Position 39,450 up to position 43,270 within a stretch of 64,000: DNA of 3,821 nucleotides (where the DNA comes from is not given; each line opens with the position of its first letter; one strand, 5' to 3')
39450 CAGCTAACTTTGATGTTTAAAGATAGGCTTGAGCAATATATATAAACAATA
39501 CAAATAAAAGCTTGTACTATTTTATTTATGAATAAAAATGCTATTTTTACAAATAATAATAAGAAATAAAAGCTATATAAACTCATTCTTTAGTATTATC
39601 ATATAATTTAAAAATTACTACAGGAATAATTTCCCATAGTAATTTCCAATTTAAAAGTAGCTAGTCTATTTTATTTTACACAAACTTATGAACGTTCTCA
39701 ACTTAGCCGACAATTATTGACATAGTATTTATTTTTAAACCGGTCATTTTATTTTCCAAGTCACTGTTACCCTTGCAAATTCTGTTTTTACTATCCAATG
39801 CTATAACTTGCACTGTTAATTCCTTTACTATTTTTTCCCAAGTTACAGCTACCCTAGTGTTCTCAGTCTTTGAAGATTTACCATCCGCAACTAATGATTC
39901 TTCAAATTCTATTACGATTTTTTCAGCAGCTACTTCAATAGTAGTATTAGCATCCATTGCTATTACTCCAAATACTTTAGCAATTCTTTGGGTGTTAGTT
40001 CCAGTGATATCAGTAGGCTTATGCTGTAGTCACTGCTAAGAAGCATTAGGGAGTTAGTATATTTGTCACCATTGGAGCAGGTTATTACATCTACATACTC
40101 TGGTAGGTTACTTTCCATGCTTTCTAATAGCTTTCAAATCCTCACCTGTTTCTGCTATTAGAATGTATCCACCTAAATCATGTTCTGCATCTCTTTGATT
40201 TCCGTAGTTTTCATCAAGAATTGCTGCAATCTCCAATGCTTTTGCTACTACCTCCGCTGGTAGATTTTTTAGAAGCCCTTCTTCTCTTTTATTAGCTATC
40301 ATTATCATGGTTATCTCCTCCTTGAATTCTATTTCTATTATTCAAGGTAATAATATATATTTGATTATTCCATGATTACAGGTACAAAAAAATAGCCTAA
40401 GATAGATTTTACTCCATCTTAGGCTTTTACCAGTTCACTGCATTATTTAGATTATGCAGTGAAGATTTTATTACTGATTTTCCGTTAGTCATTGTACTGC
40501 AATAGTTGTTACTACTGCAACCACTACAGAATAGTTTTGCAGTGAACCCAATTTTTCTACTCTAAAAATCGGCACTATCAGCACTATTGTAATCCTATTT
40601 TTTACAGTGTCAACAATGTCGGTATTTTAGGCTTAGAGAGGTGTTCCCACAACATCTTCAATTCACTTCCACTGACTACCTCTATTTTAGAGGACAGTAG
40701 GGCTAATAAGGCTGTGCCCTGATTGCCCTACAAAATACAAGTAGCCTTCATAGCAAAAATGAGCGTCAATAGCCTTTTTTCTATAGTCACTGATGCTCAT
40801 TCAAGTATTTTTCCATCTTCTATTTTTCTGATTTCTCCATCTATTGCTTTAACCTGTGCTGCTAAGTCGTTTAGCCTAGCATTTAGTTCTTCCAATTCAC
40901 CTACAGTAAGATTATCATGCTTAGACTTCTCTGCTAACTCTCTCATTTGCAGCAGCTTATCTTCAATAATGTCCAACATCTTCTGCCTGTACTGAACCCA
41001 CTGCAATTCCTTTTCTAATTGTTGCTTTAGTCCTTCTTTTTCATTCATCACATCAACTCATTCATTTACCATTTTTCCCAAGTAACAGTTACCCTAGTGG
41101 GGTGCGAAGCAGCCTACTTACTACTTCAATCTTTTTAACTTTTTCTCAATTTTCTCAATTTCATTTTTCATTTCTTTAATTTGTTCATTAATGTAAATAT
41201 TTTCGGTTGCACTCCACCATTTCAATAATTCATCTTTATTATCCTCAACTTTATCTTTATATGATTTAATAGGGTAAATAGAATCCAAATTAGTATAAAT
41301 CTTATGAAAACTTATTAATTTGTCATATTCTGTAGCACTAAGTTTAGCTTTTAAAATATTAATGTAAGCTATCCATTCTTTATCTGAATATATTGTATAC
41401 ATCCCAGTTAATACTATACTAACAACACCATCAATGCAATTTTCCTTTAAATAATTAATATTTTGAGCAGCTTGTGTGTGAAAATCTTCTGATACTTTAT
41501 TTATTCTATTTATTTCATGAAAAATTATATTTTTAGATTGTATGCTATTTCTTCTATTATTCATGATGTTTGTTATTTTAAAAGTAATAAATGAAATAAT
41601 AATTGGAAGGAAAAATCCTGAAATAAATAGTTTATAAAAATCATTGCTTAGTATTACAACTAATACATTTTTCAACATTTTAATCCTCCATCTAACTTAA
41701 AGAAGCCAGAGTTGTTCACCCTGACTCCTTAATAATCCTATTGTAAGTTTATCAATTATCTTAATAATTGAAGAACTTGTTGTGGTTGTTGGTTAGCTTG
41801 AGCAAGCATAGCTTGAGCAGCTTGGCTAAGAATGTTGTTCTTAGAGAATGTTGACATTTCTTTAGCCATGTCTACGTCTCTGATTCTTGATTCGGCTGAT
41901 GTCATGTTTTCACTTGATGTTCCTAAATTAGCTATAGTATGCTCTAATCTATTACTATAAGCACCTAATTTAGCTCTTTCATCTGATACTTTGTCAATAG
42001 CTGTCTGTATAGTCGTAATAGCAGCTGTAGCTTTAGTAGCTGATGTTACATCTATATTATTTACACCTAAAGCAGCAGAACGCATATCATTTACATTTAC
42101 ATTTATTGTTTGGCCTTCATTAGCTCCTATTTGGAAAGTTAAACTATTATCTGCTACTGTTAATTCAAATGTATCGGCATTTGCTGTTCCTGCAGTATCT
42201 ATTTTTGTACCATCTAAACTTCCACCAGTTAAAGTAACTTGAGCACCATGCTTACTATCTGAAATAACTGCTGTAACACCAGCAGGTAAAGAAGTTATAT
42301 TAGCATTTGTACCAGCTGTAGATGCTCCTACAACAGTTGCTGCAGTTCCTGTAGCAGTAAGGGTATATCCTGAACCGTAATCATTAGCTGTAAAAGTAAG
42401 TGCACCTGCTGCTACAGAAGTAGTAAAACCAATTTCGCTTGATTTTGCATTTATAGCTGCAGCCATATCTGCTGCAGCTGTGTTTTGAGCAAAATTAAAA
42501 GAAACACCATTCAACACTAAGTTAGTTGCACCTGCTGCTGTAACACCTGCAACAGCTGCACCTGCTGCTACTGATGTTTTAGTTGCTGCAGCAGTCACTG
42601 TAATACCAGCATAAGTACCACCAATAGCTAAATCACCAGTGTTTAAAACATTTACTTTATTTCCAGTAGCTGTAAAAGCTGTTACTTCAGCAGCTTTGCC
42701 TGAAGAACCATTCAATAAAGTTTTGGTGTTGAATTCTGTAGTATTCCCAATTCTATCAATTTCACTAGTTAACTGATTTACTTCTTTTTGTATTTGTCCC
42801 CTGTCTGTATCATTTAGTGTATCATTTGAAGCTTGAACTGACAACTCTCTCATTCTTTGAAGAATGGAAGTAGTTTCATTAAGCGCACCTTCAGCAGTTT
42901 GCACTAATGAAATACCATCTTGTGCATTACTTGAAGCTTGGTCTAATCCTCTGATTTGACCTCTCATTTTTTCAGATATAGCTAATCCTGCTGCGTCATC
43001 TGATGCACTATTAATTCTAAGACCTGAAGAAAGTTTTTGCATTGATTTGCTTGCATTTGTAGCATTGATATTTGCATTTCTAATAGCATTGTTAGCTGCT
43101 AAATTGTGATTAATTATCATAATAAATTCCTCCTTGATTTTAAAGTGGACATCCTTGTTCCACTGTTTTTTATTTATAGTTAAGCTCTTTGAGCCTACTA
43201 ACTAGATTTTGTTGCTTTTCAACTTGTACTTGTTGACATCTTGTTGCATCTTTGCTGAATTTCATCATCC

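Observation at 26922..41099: Candidate cassette-exchange system: five co-oriented palindromic sites whose flanks occur in all four combinations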

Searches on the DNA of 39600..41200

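Call 77: search_rna_families(source=window, start=39600, end=41200, threshold=evalue, max_evalue=1)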
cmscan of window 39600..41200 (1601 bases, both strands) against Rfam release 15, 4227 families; matches with E-value up to 1: 3.
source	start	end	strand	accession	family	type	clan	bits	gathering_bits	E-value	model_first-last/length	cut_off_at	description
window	40390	40429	-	RF00344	snoZ267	Gene; snRNA; snoRNA; CD-box;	-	24.2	43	0.082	1-73/73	no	Small nucleolar RNA Z267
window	39606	39649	-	RF04255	MIR8001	Gene; miRNA;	-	22.5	90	0.25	1-67/67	no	MIR8001 microRNA precursor family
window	39600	39648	-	RF00012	U3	Gene; snRNA; snoRNA; CD-box;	CL00100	15.8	34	0.88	1-49/219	3'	Small nucleolar RNA U3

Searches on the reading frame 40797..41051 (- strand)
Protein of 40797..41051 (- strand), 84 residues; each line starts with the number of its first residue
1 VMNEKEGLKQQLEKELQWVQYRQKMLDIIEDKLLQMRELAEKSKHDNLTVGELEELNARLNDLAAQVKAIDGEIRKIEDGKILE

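Call 10: search_protein_families(library=pfam, proteins=[window:40797-41051:-], max_evalue=0.01)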
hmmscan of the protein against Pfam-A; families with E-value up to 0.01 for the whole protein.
window:40797-41051:- (84 aa): 1 family
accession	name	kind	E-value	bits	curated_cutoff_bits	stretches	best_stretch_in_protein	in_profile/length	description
PF23991.1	DUF7310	-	0.0045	17.9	40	1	36-78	22-64/83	Coiled-coil region of unknown function (DUF7310)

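Call 12: find_encoding_contigs(protein=window:40797-41051:-, flank=10000, max_places=10)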
Protein window:40797-41051:- (84 aa): no gene with exactly this product is on record in the collection.

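Call 13: find_encoding_contigs(protein=window:40797-41048:-, flank=10000, max_places=10)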
Protein window:40797-41048:- (83 aa): 3 contigs read that carry it; 3 places shown.
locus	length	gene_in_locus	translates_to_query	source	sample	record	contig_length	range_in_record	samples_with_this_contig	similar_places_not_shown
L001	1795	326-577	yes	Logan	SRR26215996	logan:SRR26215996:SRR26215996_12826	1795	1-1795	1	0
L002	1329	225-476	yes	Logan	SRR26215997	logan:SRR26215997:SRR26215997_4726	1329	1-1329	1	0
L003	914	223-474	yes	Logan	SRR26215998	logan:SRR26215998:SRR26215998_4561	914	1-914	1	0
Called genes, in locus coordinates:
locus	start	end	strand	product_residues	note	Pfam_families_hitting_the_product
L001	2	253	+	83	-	?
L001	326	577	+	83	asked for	-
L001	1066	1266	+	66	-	-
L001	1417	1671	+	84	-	-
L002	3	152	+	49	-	?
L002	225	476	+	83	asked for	-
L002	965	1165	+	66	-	-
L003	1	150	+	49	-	?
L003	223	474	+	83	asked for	-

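Call 27: search_protein_families(library=ncbifam, proteins=[window:40797-41048:-], max_evalue=0.01)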
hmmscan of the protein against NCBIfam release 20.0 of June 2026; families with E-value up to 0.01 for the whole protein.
window:40797-41048:- (83 aa): 0 families

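Call 57: find_homologous_proteins(query=window:40797-41048:-, max_evalue=0.001)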
Query window:40797-41048:- (83 aa): 92 proteins with E <= 0.001 among 132 candidates.
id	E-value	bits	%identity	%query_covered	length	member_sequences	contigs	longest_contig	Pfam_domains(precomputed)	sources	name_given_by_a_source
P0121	1.1e-42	161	100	100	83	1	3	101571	-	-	-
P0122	8.4e-30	120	73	81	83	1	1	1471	-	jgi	jgi:flagellin-like hook-associated protein FlgL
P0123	4.8e-29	117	75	100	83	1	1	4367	-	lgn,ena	-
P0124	9.0e-29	116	73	100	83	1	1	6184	-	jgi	-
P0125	9.1e-29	116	76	100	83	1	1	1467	-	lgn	-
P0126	1.8e-28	116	76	82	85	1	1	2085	-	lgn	-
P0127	3.1e-28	115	75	81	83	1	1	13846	-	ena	-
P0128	3.6e-28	115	73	99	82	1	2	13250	-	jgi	jgi:hypothetical protein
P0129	3.7e-28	115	75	100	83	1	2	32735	-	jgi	jgi:hypothetical protein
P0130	7.8e-28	114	72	100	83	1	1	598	-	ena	-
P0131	1.2e-27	113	70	100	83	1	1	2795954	-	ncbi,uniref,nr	ncbi:hypothetical protein [Clostridium sp. JN-1]|uniref:hypothetical protein n=1 Tax=Clostridium sp.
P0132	1.3e-27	113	75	81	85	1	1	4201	-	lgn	-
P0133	1.6e-27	113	69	100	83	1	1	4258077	-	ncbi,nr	ncbi:hypothetical protein DIC82_07830 [Clostridium beijerinckii]|nr:hypothetical protein DIC82_07830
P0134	3.5e-27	111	71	100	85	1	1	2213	-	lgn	-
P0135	5.3e-27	111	72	81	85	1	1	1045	-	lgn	-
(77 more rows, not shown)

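Call 58: find_encoding_contigs(protein=P0133, flank=8000, max_places=2)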
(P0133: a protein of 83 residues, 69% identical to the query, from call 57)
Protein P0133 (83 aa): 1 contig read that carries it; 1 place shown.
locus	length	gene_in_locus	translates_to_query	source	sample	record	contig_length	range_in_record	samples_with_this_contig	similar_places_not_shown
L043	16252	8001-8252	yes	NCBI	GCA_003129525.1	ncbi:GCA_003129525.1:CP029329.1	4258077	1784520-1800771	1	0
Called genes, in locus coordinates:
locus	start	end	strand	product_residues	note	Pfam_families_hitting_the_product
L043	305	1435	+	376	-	PF12323:HTH_OrfB_IS605, PF01385:OrfB_IS605, PF07282:Cas12f1-like_TNB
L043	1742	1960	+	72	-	PF02599:CsrA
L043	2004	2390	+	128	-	PF03646:FlaG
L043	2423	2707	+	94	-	-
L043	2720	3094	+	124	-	PF02561:FliS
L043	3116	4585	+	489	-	PF02465:FliD_N, PF07195:FliD_C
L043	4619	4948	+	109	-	PF05400:FliT (weak)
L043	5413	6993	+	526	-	PF00669:Flagellin_N, PF00700:Flagellin_C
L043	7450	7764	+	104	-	-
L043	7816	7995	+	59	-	PF14070:YjfB_motility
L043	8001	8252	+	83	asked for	-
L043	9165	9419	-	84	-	-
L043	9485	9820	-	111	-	PF03161:LAGLIDADG_2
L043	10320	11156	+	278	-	PF00669:Flagellin_N, PF00700:Flagellin_C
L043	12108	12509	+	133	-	-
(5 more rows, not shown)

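Call 59: find_encoding_contigs(protein=P0131, flank=8000, max_places=2)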
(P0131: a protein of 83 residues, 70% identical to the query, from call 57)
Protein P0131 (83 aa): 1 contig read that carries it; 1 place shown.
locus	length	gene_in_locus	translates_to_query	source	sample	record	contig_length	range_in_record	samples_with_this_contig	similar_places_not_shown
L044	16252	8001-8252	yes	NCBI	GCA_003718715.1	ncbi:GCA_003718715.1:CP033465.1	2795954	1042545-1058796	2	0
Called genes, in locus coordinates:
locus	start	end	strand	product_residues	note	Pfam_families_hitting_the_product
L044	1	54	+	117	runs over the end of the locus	PF03646:FlaG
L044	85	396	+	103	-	-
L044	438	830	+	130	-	PF02561:FliS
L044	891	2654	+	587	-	PF02465:FliD_N, PF07195:FliD_C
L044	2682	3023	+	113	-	PF05400:FliT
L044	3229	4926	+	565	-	PF00669:Flagellin_N, PF00700:Flagellin_C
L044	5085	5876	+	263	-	-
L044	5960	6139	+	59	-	PF14070:YjfB_motility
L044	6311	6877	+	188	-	PF01844:HNH (faint)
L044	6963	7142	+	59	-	PF14070:YjfB_motility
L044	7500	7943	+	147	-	-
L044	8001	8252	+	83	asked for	-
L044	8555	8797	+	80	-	-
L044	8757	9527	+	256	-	-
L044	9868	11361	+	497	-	PF00669:Flagellin_N, PF00092:VWA, PF25106:VWA_4, PF00700:Flagellin_C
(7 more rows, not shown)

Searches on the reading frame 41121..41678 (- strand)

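Call 10: search_protein_families(library=pfam, proteins=[window:41121-41678:-], max_evalue=0.01)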
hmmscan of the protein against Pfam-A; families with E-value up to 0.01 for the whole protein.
window:41121-41678:- (185 aa): 1 family
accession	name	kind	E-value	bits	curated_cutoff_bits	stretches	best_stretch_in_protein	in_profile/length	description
PF05873.17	Mt_ATP-synt_D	-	0.0078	16.5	27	1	122-180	66-123/154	ATP synthase D chain, mitochondrial (ATP5H)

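Call 27: search_protein_families(library=ncbifam, proteins=[window:41121-41678:-], max_evalue=0.01)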
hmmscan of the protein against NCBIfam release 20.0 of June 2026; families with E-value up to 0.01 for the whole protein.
window:41121-41678:- (185 aa): 1 family
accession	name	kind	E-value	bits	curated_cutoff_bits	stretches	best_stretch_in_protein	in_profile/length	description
NF005130.0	PRK06569.1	equivalog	0.0028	17.8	174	1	14-118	14-122/157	F0F1 ATP synthase subunit B'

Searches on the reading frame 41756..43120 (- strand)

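Call 10: search_protein_families(library=pfam, proteins=[window:41756-43120:-], max_evalue=0.01)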
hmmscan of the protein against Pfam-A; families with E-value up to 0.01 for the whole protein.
window:41756-43120:- (454 aa): 2 families
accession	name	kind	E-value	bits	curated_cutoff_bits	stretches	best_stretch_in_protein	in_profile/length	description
PF00669.25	Flagellin_N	-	1e-47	162.1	26.6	1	3-139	1-137/139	Bacterial flagellin N-terminal helical region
PF00700.27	Flagellin_C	-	7.4e-29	100.3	23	1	369-453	2-86/86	Bacterial flagellin C-terminal helical region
